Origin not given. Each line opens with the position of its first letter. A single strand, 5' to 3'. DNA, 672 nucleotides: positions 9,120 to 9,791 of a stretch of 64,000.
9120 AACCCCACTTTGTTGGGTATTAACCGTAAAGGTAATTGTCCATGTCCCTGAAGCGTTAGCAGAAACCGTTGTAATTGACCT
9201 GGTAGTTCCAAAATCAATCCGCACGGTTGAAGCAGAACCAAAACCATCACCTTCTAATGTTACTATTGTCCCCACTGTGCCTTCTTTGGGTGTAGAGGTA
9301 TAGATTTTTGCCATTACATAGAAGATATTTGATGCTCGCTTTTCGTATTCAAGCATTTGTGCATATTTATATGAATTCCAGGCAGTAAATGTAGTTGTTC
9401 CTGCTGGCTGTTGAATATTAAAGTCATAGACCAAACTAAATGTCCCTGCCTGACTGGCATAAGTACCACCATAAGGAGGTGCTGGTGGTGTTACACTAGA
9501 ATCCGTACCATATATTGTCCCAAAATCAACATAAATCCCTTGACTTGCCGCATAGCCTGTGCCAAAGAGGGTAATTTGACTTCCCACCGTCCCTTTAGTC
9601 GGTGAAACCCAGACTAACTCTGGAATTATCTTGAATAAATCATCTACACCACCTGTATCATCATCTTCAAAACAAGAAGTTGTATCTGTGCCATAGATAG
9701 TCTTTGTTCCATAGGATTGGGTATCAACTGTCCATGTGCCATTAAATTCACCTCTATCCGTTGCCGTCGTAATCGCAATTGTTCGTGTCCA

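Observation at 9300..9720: Atypical expanded unit with a long non-Ig linker, conserved in the paralogous copy at 14920-15330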

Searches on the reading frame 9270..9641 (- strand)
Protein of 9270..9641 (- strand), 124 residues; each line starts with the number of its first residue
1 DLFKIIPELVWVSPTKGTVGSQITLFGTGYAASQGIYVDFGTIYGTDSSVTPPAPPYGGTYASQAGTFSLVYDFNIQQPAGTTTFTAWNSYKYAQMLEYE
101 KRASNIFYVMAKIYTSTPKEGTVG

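Call 12: search_protein_families(library=pfam, proteins=[window:9294-9635:-], max_evalue=1)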
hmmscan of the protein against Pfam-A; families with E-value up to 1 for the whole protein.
seq(114 aa): 0 families

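Call 49: search_protein_representatives(protein=window:9270-9641:-)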
Query: 124 residues. Proteins with E-value up to 0.001 (for the whole library): 284; up to 1e-10: 124; up to 1e-30: 44. The best 150 are listed.
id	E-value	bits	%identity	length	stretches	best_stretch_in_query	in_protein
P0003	2.1e-119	409.0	39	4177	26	5-84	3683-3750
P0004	1.5e-112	387.0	42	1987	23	3-49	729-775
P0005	1.5e-98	341.7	39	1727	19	5-124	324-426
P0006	4.7e-98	340.1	39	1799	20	3-124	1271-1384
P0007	1.1e-96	335.6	40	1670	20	3-50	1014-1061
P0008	3.6e-92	321.1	41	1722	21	2-52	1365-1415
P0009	5.1e-88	307.7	45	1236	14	2-85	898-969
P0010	1.1e-85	300.2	41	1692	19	2-89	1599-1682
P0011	4.3e-83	291.8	40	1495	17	3-123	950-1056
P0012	1.1e-81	287.3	41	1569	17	2-61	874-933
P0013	1.5e-80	283.6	36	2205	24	2-75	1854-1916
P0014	2.5e-79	279.6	39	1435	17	3-114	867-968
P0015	2.2e-76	270.1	43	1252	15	2-89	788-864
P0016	2.1e-74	263.7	39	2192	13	3-87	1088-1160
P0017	1.3e-73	261.2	40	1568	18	3-91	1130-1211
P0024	1.0e-48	180.8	44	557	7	3-121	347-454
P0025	1.3e-48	180.4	40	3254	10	5-85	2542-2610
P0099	7.2e-14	68.2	37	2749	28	3-86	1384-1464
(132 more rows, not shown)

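Call 52: search_protein_families(library=pfam, proteins=[P0003, P0025, P0016], max_evalue=0.001)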
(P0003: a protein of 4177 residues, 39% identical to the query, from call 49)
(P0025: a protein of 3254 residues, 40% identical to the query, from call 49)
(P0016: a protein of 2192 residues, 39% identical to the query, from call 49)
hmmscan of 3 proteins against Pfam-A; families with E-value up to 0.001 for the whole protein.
P0003 (4177 aa): 12 families
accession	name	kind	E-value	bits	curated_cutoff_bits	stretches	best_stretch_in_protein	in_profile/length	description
PF01436.27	NHL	-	2.1e-35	119.4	20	3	234-261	1-28/28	NHL repeat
PF07676.18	PD40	-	2.8e-28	97.7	20.9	0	1553-1580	7-35/38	WD40-like Beta Propeller Repeat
PF17170.10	DUF5128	-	7.5e-14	52.1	22.9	3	196-269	51-126/321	6-bladed beta-propeller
PF25021.1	TEN_NHL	-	1.6e-09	37.6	27.1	0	37-72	137-170/357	Teneurin NHL domain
PF06739.17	SBBP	-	2.2e-09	37.5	20.5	0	190-204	15-29/38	Beta-propeller repeat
PF08450.18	SGL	-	9.1e-09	35.7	26.3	0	146-224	146-220/246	SMP-30/Gluconolactonase/LRE-like region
PF13860.13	FlgD_ig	-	2.3e-07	31.1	27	1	329-398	7-76/79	FlgD Ig-like domain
PF15869.11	TolB_like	-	6.1e-06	26.2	29.2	0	183-262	14-93/296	TolB-like 6-blade propeller-like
PF18106.7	Rol_Rep_N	-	9.9e-05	22.9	23.7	0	3931-3968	38-75/91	Rolling Circle replication initiation protein N-terminal domain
PF22701.2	Mala_s_1-like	-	0.00015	22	27.5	0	189-274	41-127/195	Mal s 1 allergenic protein-like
PF25174.1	Beta-prop_THOC3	-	0.00022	20.8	305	0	1396-1472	85-155/272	THOC3 beta-propeller domain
PF13449.12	Phytase-like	-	0.00068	20.1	27.6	0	191-270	59-103/284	Esterase-like activity of phytase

P0025 (3254 aa): 8 families
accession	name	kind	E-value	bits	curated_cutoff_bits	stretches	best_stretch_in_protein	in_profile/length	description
PF13517.12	FG-GAP_3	-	1.1e-23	84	26.9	5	2196-2259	1-61/61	FG-GAP-like repeat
PF01839.29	FG-GAP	-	4.9e-14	52.3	22.1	0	2139-2157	3-21/37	FG-GAP repeat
PF19077.6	Big_13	-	1.3e-11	45.3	27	0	1651-1681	63-93/102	Bacterial Ig-like domain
PF13860.13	FlgD_ig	-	4.3e-08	33.4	27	0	1351-1412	18-75/79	FlgD Ig-like domain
PF13750.12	Big_3_3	-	2.6e-07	30.9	27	0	949-1003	5-53/157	Bacterial Ig-like domain (group 3)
PF02918.20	Pertussis_S2S3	-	5.4e-07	30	27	0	3088-3135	16-63/109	Pertussis toxin, subunit 2 and 3, C-terminal domain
PF01551.29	Peptidase_M23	-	7.2e-07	29.8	28.7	1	50-132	2-86/96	Peptidase family M23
PF01796.24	OB_ChsH2_C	-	7e-06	26.3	27.1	0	2797-2819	41-63/65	ChsH2, C-terminal OB-fold domain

P0016 (2192 aa): 3 families
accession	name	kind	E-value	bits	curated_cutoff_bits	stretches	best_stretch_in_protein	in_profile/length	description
PF13229.12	Beta_helix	-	4.2e-12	46.4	25.9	1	99-256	12-154/158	Right handed beta helix region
PF13585.12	CHU_C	-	1.2e-06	29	27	1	2128-2189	25-82/86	CHU_C Type IX secretion signal domain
PF18962.6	Por_Secre_tail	-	1.9e-05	25.3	27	1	2110-2181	1-66/75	Secretion system C-terminal sorting domain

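Call 56: list_cluster_members(proteins=[P0003, P0004, P0005, P0006, P0009, P0013, P0016, P0025, P0099, P0024])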
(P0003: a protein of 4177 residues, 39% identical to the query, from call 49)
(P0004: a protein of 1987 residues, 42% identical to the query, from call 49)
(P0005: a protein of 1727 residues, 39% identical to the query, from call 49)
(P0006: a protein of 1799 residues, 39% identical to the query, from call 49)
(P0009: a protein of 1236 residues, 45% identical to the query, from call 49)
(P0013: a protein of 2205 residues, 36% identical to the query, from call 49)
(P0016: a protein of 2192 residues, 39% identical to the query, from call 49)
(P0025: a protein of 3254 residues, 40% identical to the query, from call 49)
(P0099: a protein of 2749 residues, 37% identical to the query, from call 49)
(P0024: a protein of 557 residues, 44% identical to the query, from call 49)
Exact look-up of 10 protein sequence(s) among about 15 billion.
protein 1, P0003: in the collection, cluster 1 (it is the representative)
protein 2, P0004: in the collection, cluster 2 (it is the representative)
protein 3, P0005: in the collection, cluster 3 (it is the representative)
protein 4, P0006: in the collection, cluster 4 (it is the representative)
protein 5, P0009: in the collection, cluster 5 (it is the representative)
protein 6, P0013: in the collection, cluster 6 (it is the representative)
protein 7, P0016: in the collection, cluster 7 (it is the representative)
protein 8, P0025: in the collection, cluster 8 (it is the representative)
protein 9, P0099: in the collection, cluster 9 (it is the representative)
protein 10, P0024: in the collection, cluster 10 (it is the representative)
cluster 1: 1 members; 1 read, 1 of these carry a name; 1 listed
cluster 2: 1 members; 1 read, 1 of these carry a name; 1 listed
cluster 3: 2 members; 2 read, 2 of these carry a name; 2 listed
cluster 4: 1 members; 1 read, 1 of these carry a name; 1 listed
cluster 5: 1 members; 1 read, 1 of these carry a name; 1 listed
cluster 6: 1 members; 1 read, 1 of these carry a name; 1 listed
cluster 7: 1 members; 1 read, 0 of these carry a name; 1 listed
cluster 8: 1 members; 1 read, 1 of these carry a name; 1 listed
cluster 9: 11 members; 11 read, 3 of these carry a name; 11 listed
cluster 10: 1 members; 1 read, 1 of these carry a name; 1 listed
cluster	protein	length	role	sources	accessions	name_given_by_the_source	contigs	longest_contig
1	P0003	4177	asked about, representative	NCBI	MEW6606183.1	MAG: 6-bladed beta-propeller, partial [bacterium]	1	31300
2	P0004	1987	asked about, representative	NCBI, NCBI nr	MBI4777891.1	hypothetical protein HY792_03090, partial [Candidatus Desantisbacteria bacterium] | hypothetical protein [Candidatus Desantisbacteria bacterium]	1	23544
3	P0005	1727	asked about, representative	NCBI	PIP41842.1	hypothetical protein COX18_02265, partial [Candidatus Desantisbacteria bacterium ...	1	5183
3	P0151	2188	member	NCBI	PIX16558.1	hypothetical protein COZ71_07425, partial [Candidatus Desantisbacteria bacterium ...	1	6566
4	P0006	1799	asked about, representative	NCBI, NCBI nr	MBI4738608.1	hypothetical protein HY772_03460, partial [Candidatus Woesearchaeota archaeon] | hypothetical protein [Candidatus Woesearchaeota archaeon]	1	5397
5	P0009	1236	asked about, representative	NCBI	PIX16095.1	hypothetical protein COZ71_08545, partial [Candidatus Desantisbacteria bacterium ...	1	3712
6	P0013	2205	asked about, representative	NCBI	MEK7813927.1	MAG: IPT/TIG domain-containing protein, partial [Candidatus Desantisbacteria bacterium]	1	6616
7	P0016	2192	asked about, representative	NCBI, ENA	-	-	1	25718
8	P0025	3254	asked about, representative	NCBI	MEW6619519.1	MAG: FG-GAP-like repeat-containing protein, partial [bacterium]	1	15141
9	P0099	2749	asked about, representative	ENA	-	-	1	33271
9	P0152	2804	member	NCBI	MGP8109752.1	MAG: beta strand repeat-containing protein [Thermoplasmata archaeon]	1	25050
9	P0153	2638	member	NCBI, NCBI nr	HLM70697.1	MAG TPA: IPT/TIG domain-containing protein [Thermoplasmata archaeon] | IPT/TIG domain-containing protein [Thermoplasmata archaeon]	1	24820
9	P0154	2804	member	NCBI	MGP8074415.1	MAG: beta strand repeat-containing protein [Thermoplasmata archaeon]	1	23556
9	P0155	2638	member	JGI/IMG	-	-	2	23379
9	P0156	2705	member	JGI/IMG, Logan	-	-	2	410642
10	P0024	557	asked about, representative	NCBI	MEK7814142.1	MAG: hypothetical protein AAB296_10310, partial [Candidatus Desantisbacteria bacterium]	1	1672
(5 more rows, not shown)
